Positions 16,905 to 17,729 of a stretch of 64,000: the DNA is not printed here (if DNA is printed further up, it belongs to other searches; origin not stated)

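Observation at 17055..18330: Substrate-then-sortase operon with a class E-type LAXTG signal and Pro/Thr linkers: a candidate O-glycosylated, wall-anchored adhesin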

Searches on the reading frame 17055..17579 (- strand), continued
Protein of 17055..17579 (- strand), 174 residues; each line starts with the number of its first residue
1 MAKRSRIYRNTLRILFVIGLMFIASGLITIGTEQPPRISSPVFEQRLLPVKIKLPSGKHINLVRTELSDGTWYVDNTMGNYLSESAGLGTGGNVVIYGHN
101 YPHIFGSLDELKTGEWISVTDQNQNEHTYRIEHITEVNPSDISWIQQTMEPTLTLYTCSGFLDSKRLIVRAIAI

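Call 60: search_solved_structures(query=window:17055-17579:-, max_evalue=0.0001, show_alignments=5)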
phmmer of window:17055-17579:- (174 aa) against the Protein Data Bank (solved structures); distinct sequences matched with E-value up to 0.0001: 6.
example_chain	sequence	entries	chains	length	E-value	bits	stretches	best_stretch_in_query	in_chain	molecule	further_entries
4d70_A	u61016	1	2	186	2.6e-06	30.2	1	65-171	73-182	SORTASE FAMILY PROTEIN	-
2kw8_A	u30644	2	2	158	1.2e-05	28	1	84-169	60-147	LPXTG-site transpeptidase family protein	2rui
7cfj_A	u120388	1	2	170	8.1e-05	25.3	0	25-163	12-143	Class A sortase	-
9iok_A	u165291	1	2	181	8.6e-05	25.2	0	71-171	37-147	Peptidase C60, sortase A and B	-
9m4u_B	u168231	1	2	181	8.6e-05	25.2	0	71-171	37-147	Peptidase C60, sortase A and B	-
4d7w_A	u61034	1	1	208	9.4e-05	25.1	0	84-171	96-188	SORTASE FAMILY PROTEIN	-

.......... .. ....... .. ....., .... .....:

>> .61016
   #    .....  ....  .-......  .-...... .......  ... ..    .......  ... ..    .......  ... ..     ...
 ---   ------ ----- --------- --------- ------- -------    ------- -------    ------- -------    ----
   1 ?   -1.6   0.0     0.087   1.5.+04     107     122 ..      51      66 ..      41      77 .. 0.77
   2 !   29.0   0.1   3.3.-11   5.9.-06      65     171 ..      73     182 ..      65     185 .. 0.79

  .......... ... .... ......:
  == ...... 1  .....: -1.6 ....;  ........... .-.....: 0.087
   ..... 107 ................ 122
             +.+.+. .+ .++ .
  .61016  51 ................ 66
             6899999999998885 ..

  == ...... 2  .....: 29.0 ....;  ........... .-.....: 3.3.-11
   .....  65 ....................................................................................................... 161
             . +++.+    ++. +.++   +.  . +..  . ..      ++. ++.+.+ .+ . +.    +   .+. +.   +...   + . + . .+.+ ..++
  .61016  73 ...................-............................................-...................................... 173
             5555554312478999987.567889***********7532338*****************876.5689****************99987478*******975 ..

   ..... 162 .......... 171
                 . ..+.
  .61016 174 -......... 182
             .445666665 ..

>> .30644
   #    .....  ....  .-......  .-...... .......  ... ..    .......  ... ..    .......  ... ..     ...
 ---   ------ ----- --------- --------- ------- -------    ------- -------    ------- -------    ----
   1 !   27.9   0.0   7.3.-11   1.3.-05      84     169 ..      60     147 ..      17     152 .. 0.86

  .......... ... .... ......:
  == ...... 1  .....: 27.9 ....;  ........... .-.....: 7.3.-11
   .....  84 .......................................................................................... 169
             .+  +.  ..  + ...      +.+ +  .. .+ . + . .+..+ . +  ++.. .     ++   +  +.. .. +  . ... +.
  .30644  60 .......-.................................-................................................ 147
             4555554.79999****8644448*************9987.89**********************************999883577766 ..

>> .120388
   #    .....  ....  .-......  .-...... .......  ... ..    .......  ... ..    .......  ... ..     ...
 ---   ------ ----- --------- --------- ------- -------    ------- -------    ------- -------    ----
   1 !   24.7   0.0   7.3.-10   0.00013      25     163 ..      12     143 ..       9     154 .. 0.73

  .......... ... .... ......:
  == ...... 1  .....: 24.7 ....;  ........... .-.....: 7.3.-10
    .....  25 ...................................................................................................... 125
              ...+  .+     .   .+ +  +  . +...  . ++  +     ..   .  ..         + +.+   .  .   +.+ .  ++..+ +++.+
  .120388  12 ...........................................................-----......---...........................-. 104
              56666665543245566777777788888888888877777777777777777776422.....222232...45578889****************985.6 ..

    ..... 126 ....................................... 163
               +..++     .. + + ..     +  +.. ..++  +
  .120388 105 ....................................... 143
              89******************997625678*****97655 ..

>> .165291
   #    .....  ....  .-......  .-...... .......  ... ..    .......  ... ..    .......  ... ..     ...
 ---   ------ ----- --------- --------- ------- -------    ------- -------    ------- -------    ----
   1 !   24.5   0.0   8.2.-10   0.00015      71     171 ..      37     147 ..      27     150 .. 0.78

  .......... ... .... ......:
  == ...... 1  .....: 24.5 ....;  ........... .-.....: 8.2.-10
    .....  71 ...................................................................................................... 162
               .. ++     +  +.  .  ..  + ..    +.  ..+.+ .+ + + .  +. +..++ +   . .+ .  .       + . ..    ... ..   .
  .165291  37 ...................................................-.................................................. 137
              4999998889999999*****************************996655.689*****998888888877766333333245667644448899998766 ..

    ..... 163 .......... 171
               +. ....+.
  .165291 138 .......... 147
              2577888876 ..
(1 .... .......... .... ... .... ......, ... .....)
